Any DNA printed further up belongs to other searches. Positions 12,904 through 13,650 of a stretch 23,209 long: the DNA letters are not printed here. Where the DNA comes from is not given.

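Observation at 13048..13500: Zero-spacing convergent stops (ydcY/ydcZ) and ATGA-coupled mnaT-ydcZ pair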

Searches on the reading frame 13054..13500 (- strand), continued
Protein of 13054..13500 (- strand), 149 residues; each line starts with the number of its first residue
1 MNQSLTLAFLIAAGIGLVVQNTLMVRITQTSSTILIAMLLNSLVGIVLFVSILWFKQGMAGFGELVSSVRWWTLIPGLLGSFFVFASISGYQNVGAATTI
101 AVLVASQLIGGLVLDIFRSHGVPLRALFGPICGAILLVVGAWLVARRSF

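Call 39: find_encoding_contigs(protein=P0175, flank=3000, max_places=4)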
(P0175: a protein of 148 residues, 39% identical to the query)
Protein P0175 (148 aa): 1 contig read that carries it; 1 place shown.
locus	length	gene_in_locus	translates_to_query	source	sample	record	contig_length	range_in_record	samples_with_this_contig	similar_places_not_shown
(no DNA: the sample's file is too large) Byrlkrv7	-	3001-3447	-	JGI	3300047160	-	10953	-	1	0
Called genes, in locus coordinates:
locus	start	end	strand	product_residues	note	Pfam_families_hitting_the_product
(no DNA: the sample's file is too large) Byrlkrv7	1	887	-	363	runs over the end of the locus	PF00005:ABC_tran, PF08402:TOBE_2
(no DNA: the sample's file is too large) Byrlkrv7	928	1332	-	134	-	PF01042:Ribonuc_L-PSP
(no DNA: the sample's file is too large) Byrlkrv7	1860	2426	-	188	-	PF13560:HTH_31, PF01381:HTH_3, PF12844:HTH_19 (weak), PF07883:Cupin_2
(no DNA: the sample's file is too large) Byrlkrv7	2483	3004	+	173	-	PF13302:Acetyltransf_3, PF13420:Acetyltransf_4, PF00583:Acetyltransf_1, PF13508:Acetyltransf_7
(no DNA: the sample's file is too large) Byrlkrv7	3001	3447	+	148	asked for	PF04657:DMT_YdcZ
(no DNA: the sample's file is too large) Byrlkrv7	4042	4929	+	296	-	?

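Call 40: find_encoding_contigs(protein=P0149, flank=3000, max_places=4)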
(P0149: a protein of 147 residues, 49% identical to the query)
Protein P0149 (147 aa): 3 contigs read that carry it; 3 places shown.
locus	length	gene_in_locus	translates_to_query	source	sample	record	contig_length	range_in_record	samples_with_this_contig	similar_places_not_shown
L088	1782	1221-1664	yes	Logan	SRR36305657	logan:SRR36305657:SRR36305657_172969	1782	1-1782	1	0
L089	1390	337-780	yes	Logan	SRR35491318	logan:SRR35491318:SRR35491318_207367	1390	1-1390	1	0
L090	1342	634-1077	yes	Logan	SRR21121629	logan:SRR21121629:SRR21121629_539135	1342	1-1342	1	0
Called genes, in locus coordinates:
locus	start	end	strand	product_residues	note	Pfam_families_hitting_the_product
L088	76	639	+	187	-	PF13560:HTH_31, PF01381:HTH_3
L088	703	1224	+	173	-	PF13302:Acetyltransf_3, PF13420:Acetyltransf_4, PF00583:Acetyltransf_1, PF13508:Acetyltransf_7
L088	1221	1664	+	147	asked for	PF04657:DMT_YdcZ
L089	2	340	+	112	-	?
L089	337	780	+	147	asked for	PF04657:DMT_YdcZ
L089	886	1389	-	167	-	?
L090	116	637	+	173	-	PF13302:Acetyltransf_3, PF13420:Acetyltransf_4, PF00583:Acetyltransf_1, PF13508:Acetyltransf_7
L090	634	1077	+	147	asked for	PF04657:DMT_YdcZ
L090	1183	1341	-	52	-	?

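Call 41: find_encoding_contigs(protein=P0165, flank=3000, max_places=4)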
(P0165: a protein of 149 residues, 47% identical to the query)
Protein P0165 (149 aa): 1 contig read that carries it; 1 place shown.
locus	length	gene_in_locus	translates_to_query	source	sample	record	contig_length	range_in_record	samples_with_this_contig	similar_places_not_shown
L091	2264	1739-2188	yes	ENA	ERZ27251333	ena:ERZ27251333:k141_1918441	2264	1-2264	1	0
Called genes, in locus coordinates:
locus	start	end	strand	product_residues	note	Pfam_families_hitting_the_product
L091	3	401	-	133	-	?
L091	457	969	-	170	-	PF13302:Acetyltransf_3, PF13420:Acetyltransf_4, PF00583:Acetyltransf_1, PF13673:Acetyltransf_10 (weak), PF13508:Acetyltransf_7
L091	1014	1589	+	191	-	PF13560:HTH_31, PF01381:HTH_3, PF12844:HTH_19 (weak), PF13413:HTH_25 (weak)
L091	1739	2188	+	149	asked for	PF04657:DMT_YdcZ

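Call 42: find_encoding_contigs(protein=P0187, flank=3000, max_places=4)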
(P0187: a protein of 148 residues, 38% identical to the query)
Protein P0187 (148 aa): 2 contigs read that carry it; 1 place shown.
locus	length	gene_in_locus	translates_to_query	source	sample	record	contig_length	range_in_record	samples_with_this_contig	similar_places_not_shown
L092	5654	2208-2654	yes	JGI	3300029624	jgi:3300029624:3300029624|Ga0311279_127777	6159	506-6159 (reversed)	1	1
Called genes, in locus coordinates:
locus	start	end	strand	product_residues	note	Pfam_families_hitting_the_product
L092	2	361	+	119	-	PF07992:Pyr_redox_2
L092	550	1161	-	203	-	PF12844:HTH_19 (weak), PF13560:HTH_31, PF01381:HTH_3, PF13443:HTH_26 (weak), PF07883:Cupin_2 (weak)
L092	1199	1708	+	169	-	PF13302:Acetyltransf_3, PF13420:Acetyltransf_4, PF00583:Acetyltransf_1, PF13673:Acetyltransf_10 (weak), PF13508:Acetyltransf_7, PF14542:Acetyltransf_CG (weak)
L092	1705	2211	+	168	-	PF13302:Acetyltransf_3, PF13420:Acetyltransf_4, PF00583:Acetyltransf_1, PF13673:Acetyltransf_10 (weak), PF13508:Acetyltransf_7, PF14542:Acetyltransf_CG (weak), PF08445:FR47 (weak)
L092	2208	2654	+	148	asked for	PF04657:DMT_YdcZ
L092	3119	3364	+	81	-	-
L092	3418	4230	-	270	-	PF00596:Aldolase_II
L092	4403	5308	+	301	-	PF00126:HTH_1, PF03466:LysR_substrate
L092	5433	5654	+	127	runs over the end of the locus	PF07366:SnoaL, PF12680:SnoaL_2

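Call 43: find_encoding_contigs(protein=P0197, flank=3000, max_places=4)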
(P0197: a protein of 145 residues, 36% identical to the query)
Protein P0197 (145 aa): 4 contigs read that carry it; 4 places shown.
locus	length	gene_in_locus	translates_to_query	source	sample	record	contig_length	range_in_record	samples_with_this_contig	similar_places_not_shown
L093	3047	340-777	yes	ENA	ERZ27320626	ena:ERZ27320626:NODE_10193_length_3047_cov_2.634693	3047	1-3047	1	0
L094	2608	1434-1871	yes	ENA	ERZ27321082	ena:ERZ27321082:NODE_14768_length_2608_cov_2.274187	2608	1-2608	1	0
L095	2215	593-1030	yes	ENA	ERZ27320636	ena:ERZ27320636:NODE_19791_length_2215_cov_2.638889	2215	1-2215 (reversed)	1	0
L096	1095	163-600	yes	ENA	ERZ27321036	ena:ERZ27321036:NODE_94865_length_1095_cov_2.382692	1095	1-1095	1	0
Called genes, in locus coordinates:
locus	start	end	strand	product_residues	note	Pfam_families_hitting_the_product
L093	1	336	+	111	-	?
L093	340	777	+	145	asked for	PF04657:DMT_YdcZ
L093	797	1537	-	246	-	PF01978:TrmB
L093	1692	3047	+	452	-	?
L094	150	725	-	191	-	PF13443:HTH_26 (weak), PF13560:HTH_31, PF01381:HTH_3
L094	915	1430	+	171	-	PF13302:Acetyltransf_3, PF13420:Acetyltransf_4, PF00583:Acetyltransf_1, PF13673:Acetyltransf_10 (weak), PF13508:Acetyltransf_7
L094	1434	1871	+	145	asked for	PF04657:DMT_YdcZ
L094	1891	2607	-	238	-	?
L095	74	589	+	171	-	PF13302:Acetyltransf_3, PF13420:Acetyltransf_4, PF00583:Acetyltransf_1, PF13673:Acetyltransf_10 (weak), PF13508:Acetyltransf_7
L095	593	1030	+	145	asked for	PF04657:DMT_YdcZ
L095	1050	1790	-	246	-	PF01978:TrmB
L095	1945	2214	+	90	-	?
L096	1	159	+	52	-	?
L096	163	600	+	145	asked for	PF04657:DMT_YdcZ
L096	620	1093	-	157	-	?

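Call 45: list_cluster_members(proteins=[P0143, P0149, P0155, P0160, P0165, P0175, P0187, P0197])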
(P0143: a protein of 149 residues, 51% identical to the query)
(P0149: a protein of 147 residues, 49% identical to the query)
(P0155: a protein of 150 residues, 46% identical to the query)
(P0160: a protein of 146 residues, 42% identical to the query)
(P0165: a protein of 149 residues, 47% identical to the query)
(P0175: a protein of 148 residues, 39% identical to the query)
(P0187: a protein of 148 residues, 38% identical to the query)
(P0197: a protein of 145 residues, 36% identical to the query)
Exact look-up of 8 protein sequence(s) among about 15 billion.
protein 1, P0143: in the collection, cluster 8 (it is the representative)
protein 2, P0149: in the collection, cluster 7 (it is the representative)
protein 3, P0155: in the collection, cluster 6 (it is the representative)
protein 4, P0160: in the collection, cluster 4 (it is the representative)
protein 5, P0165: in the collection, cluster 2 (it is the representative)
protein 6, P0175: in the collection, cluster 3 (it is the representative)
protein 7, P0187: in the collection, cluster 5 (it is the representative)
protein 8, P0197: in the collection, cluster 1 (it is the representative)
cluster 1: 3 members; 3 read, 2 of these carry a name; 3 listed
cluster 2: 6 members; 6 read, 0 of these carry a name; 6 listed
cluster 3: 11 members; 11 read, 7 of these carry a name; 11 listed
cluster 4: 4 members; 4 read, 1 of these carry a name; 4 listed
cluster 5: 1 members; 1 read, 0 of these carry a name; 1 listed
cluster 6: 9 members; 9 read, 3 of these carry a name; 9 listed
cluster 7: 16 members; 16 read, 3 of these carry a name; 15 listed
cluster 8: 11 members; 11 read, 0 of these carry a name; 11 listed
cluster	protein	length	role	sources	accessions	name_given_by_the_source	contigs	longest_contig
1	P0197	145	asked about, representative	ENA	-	-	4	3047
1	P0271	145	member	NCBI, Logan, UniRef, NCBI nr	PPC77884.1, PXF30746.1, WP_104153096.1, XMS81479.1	hypothetical protein WH50_13610 [Pokkaliibacter plantistimulans] | DMT family transporter n=2 Tax=Pseudomonadota TaxID=1224 RepID=A0ABX5LVP2_9GAMM | DMT family transporter [Pokkaliibacter plantistimulans]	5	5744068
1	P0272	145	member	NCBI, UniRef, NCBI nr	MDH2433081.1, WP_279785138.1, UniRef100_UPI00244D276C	DMT family transporter [Pokkaliibacter sp. MBI-7] | DMT family transporter n=1 Tax=Pokkaliibacter sp. MBI-7 TaxID=3040600 RepID=UPI00244D276C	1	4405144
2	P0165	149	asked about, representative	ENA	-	-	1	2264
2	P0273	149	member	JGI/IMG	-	-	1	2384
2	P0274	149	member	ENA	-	-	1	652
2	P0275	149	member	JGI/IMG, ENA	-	-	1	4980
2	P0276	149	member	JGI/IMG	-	-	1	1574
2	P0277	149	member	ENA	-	-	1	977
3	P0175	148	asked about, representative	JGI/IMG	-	transporter family-2 protein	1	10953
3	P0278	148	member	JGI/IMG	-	bacterial/archaeal transporter family-2 protein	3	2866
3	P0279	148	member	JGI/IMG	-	bacterial/archaeal transporter family-2 protein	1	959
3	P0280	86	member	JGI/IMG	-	bacterial/archaeal transporter family-2 protein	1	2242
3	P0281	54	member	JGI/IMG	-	bacterial/archaeal transporter family-2 protein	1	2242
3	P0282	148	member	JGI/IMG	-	bacterial/archaeal transporter family-2 protein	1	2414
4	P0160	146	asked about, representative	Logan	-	-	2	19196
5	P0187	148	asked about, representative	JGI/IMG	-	-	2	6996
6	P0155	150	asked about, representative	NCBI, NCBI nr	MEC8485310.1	MAG: DMT family transporter [Pseudomonadota bacterium] | DMT family transporter [Pseudomonadota bacterium]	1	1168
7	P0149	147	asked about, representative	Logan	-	-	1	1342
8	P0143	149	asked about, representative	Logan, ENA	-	-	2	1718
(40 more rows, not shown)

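Call 57: search_solved_structures(query=window:13054-13500:-, max_evalue=1)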
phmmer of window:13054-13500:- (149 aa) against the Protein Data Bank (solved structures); distinct sequences matched with E-value up to 1: 0.

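Call 60: find_encoding_contigs(protein=P0208, flank=2500, max_places=3)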
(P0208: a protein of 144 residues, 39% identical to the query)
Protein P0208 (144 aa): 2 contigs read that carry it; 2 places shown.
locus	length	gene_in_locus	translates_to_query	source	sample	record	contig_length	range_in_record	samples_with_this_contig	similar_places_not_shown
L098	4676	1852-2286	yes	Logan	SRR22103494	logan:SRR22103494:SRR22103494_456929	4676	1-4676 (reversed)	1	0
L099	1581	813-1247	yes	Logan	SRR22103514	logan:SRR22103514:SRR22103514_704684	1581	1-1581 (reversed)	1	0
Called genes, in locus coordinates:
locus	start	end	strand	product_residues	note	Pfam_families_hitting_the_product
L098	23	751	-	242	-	PF06707:DUF1194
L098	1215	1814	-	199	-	PF01381:HTH_3, PF13443:HTH_26 (weak), PF13560:HTH_31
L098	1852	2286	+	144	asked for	PF04657:DMT_YdcZ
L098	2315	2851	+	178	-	PF13302:Acetyltransf_3 (weak), PF13420:Acetyltransf_4, PF13673:Acetyltransf_10 (weak), PF00583:Acetyltransf_1, PF13508:Acetyltransf_7, PF08445:FR47 (weak)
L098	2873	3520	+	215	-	PF01810:LysE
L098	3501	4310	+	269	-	PF00149:Metallophos, PF12850:Metallophos_2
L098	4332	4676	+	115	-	?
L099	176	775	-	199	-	PF01381:HTH_3, PF13443:HTH_26 (weak), PF13560:HTH_31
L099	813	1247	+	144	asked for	PF04657:DMT_YdcZ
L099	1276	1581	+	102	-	?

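Call 61: find_encoding_contigs(protein=P0226, flank=2500, max_places=3)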
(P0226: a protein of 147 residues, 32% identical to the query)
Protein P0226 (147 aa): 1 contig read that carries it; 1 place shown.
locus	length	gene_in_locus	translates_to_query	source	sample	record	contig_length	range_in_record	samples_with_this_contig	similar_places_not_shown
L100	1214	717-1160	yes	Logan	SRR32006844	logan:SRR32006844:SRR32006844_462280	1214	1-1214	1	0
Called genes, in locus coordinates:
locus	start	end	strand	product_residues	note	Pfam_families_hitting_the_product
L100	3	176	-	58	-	?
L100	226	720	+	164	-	PF13302:Acetyltransf_3, PF13420:Acetyltransf_4, PF00583:Acetyltransf_1, PF13508:Acetyltransf_7, PF08445:FR47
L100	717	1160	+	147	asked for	PF04657:DMT_YdcZ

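Call 62: find_encoding_contigs(protein=P0245, flank=2500, max_places=3)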
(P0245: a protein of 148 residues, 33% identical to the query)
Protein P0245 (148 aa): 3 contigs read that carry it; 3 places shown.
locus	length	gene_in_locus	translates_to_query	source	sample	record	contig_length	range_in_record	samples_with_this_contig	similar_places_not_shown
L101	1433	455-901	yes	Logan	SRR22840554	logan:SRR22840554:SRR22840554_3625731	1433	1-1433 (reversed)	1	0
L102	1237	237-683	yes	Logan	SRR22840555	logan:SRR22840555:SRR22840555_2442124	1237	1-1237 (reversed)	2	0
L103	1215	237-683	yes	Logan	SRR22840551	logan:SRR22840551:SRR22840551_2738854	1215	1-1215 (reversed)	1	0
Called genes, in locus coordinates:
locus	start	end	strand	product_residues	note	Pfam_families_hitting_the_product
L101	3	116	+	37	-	?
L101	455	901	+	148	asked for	PF04657:DMT_YdcZ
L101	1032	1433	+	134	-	?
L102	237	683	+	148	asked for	PF04657:DMT_YdcZ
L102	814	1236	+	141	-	?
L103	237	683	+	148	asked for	PF04657:DMT_YdcZ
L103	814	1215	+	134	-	?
